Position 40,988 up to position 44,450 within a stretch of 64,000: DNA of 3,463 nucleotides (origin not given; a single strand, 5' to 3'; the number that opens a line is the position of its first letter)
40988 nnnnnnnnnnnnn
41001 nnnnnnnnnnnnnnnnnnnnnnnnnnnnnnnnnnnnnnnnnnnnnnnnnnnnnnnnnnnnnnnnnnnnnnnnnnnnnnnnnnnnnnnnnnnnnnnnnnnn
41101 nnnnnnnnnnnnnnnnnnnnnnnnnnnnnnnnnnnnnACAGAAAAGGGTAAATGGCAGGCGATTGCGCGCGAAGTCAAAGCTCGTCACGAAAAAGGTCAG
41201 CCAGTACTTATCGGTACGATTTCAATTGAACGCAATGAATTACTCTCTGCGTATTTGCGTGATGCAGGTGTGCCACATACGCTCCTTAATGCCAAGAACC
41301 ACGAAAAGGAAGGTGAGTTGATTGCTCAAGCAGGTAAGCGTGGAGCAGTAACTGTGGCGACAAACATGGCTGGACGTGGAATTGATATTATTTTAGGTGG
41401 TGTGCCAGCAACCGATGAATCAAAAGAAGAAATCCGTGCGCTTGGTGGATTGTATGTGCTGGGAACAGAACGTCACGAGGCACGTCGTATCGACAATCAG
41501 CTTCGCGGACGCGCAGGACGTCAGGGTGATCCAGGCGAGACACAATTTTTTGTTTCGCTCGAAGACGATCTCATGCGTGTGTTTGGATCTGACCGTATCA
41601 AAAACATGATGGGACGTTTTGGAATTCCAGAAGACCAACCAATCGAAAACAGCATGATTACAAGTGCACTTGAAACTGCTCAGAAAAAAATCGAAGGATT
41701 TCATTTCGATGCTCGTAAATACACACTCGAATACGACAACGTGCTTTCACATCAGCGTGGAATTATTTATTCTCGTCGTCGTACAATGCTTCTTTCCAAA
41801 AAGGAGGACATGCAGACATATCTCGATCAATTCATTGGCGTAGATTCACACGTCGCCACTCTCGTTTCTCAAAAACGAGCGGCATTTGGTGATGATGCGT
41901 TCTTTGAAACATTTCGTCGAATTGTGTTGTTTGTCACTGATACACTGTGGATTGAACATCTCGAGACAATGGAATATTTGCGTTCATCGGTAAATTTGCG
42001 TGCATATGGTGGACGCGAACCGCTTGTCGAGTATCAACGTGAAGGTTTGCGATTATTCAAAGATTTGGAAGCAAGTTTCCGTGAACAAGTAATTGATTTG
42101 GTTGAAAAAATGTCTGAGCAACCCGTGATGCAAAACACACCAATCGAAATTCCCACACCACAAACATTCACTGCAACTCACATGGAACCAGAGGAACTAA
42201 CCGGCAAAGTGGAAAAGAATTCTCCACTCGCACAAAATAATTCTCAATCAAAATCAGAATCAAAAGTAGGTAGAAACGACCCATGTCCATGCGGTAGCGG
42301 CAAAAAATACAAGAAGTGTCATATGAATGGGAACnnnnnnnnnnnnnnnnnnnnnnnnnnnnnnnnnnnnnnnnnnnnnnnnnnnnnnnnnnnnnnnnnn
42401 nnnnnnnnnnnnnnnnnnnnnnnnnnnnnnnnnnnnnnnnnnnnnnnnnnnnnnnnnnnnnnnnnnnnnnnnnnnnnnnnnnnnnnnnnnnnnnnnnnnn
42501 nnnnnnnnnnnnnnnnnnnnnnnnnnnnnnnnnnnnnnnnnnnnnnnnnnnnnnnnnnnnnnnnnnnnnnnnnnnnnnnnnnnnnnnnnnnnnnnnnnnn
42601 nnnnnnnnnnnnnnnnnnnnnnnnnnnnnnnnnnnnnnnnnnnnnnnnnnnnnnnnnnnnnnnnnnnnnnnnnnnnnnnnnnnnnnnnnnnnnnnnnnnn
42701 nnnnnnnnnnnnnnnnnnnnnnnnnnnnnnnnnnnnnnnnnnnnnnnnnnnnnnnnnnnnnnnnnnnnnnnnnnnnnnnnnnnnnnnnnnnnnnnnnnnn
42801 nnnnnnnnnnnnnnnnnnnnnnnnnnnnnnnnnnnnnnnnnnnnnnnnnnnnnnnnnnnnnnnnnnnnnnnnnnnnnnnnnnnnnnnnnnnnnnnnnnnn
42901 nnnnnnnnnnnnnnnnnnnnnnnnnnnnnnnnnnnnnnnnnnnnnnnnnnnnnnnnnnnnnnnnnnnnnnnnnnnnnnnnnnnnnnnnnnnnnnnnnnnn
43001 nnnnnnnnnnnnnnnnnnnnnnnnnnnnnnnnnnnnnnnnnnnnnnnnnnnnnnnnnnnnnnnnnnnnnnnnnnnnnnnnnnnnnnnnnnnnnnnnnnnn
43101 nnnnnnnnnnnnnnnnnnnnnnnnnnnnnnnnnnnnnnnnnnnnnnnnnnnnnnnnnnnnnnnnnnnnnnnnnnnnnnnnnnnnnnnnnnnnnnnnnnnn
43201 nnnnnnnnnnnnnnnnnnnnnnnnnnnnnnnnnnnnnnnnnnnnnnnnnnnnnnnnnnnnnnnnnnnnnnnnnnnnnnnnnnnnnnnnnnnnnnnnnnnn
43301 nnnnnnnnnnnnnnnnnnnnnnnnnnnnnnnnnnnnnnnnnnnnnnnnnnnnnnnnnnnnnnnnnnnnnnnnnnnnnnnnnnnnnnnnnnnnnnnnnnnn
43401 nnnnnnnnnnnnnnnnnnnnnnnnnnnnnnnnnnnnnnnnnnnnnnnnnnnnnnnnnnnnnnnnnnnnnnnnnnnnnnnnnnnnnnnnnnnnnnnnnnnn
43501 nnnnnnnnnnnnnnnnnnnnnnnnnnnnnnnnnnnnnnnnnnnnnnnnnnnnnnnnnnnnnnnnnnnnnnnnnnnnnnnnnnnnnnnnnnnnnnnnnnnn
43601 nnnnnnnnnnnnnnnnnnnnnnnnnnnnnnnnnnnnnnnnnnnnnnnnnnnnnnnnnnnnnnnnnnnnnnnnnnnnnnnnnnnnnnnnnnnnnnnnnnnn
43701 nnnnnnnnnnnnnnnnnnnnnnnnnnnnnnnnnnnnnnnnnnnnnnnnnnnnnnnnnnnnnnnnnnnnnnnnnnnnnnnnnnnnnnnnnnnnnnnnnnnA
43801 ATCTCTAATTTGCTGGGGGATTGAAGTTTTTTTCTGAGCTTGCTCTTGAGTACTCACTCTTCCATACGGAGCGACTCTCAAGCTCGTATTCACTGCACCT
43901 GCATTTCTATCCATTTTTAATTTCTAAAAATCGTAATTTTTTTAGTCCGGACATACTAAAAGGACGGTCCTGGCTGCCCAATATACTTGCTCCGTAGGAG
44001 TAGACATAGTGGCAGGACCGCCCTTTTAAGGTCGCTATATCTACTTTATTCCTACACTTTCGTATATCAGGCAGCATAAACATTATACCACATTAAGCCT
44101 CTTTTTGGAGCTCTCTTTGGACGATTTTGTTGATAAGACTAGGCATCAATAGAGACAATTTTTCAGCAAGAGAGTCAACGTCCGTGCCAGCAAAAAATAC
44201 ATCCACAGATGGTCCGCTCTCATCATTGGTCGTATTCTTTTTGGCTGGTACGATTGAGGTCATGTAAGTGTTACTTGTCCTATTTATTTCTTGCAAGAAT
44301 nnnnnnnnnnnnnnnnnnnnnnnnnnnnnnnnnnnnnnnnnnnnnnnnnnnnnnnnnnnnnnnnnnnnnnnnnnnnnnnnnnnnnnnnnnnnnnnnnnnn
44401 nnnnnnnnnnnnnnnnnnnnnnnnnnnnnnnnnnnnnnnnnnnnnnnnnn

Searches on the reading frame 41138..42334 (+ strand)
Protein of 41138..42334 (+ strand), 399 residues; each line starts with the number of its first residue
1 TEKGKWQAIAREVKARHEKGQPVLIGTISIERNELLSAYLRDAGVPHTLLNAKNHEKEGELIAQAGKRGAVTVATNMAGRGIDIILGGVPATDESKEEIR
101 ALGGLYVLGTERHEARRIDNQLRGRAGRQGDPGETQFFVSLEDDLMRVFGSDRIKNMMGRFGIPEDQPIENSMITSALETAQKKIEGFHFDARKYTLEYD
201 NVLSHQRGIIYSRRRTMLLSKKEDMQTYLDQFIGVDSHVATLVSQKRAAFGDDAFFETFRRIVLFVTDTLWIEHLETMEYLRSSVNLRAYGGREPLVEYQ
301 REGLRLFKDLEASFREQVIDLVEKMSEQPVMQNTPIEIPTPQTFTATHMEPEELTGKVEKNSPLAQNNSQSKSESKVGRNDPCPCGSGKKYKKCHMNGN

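Call 10: find_related_loci(query=window:41138-42334:+, collection=genome_contigs, flank=10000)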
Query window:41138-42334:+ (399 aa) in genome_contigs; peptide patterns used: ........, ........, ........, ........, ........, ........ (x = any residue, [..] = any of these).
600 stretches matched a pattern (row limit reached: there are more); 588 encode a relative of the query (tblastn E <= 1e-3); the best 80 are kept; 80 distinct loci.
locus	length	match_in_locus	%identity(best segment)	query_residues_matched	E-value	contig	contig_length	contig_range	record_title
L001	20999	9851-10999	77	1-395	0e+0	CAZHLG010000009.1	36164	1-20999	MAG TPA_asm: uncultured Candidatus Saccharibacteria bacterium isolate SRP135725_co1_42 genome assembly, contig: NODE_117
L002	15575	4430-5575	65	1-395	2e-171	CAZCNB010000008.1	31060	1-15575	MAG TPA_asm: uncultured Candidatus Saccharibacteria bacterium isolate SRP135725_co1_330 genome assembly, contig: NODE_16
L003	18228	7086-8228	63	1-395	5e-170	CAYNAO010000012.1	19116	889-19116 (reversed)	MAG TPA_asm: uncultured Candidatus Saccharibacteria bacterium isolate SRP170004_co1_14 genome assembly, contig: NODE_442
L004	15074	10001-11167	64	1-395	1e-169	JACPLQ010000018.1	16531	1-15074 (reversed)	MAG: Candidatus Nomurabacteria bacterium isolate NC_groundwater_525_Ag_S-0.1um_41_10 S35_SO-1_scaffold_362485, whole gen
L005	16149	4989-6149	63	1-395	2e-167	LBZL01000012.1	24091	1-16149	MAG: Candidatus Nomurabacteria bacterium GW2011_GWB1_40_7 UU13_C0012, whole genome shotgun sequence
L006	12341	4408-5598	62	1-396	7e-167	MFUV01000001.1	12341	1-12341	MAG: Candidatus Nomurabacteria bacterium RIFCSPLOWO2_01_FULL_39_18 rifcsplowo2_01_scaffold_12048, whole genome shotgun s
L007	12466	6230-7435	61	1-396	2e-166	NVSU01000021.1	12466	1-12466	MAG: Candidatus Wolfebacteria bacterium isolate NORP133 Contig_source1383C_8414, whole genome shotgun sequence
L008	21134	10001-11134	62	1-395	6e-165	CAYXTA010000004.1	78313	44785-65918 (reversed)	MAG TPA_asm: uncultured Candidatus Saccharibacteria bacterium isolate ERP123247_co1_13 genome assembly, contig: NODE_138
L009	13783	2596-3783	62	1-396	2e-163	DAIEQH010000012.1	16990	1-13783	MAG TPA_asm: Candidatus Nomurabacteria bacterium isolate clean1184 NODE_12_length_16990_cov_8.628688, whole genome shotg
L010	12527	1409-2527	62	1-395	1e-162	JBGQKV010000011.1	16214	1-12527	MAG: Candidatus Paceibacteria bacterium isolate OBJ2_061818_050_53 k141_1011543_length_16214_cov_9.0000, whole genome sh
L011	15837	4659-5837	62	1-396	4e-162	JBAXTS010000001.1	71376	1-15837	MAG: bacterium isolate ELA641 MAG641_1, whole genome shotgun sequence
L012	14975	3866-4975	62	17-395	2e-161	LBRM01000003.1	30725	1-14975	MAG: Candidatus Nomurabacteria bacterium GW2011_GWA1_36_15 US05_C0003, whole genome shotgun sequence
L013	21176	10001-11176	61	1-396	1e-160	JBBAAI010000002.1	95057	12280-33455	MAG: Candidatus Paceibacterota bacterium isolate SO_2017_GW3_38 scaffold_233_c1_OW296A_2017, whole genome shotgun sequen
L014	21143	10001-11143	59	1-395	2e-160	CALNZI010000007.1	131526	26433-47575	MAG: Candidatus Paceibacterota bacterium isolate LOGT_bin.0037 genome assembly, contig: contig_9631, whole genome shotgu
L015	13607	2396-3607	59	1-396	4e-159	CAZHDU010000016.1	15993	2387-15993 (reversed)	MAG TPA_asm: uncultured Candidatus Saccharibacteria bacterium isolate SRP278252_co1_273 genome assembly, contig: NODE_63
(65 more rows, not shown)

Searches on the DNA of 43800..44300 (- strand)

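Call 54: search_rna_families(source=window, start=43800, end=44300, threshold=evalue, max_evalue=1)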
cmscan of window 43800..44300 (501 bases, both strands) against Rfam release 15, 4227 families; matches with E-value up to 1: 1.
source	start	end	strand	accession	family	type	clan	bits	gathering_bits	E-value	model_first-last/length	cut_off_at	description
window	44132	44224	-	RF00292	snoTBR5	Gene; snRNA; snoRNA; CD-box;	-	18.7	44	0.069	1-94/94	no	Small nucleolar RNA TBR5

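Call 69: build_rna_model(alignment_id=A2, structure=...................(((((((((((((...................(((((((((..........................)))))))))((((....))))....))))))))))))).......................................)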
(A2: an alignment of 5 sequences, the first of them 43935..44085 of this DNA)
Model R1 built from alignment A2 (5 sequences, 163 columns); structure: as given.
model positions 150; base pairs 24; branch points 1; effective number of sequences 1.61; information 0.59 bits per position. Calibrated on 0.2 Mb of random sequence (short: E-values are rough).
structure used (alignment columns):
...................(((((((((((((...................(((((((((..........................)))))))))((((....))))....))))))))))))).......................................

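Call 70: search_with_rna_model(model_id=R1, sources=[window, L085, L086, L087, L090, L092, L093, L094, L099, L101, L103, L110, L112, L113, L114, L115, L116, L117, L107, L108, L109, L001, L002, L005, L008, L060, L072], max_evalue=1, make_alignment=true)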
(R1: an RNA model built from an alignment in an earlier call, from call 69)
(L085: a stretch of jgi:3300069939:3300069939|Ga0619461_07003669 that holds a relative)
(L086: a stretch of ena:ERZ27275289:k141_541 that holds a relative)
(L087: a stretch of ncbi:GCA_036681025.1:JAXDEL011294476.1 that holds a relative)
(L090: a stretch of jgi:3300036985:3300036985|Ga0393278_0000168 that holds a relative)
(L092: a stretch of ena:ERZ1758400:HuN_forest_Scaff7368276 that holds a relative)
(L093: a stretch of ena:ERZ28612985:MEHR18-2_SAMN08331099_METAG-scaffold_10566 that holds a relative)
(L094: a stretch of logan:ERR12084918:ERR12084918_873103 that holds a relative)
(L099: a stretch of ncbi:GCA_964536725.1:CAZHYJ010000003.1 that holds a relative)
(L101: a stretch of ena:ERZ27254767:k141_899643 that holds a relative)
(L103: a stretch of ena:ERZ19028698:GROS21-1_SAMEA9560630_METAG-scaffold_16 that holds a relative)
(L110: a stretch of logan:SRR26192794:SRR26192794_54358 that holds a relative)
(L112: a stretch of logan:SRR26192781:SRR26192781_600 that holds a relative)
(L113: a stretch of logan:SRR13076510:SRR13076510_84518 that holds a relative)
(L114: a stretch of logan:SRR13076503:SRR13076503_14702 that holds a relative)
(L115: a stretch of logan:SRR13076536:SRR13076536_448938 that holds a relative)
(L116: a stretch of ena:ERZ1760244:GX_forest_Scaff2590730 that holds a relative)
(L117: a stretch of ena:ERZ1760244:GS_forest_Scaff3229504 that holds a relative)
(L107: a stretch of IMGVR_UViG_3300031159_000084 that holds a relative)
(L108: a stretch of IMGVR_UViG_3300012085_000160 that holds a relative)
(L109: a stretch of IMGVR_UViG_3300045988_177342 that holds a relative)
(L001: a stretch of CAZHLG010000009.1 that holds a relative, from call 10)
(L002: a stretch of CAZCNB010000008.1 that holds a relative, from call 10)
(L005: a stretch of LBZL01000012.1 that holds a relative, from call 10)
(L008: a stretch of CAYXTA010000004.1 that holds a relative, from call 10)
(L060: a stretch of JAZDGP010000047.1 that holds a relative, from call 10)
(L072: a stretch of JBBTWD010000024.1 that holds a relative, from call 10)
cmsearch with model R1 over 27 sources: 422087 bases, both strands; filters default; matches with E-value up to 1: 11.
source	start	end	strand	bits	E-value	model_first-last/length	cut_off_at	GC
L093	9830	9979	+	169.7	6e-38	1-150/150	no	0.37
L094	3371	3520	+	169.7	6e-38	1-150/150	no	0.37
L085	132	283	+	162.9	2.9e-36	1-150/150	no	0.36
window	43935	44087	-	159.3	2.2e-35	1-150/150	no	0.42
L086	1473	1626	+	154.3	3.5e-34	1-150/150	no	0.37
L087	9842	9977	+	132.6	7.2e-29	1-150/150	no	0.4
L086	1508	1649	-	34.9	5.5e-05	1-150/150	no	0.35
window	43916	44051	+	24.1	0.024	1-150/150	no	0.4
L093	9863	10015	-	21.1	0.13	1-150/150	no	0.33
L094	3404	3556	-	21.1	0.13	1-150/150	no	0.33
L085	165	286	-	20.9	0.15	1-150/150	no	0.38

Alignment A4: 11 matches aligned to the model, 162 columns, each read 5' to 3' on its own strand. Consensus structure (alignment columns), stored with it:
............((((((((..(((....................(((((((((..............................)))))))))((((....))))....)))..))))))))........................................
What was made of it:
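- Tried and rejected: It found only the sequences it was built from (call 70).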
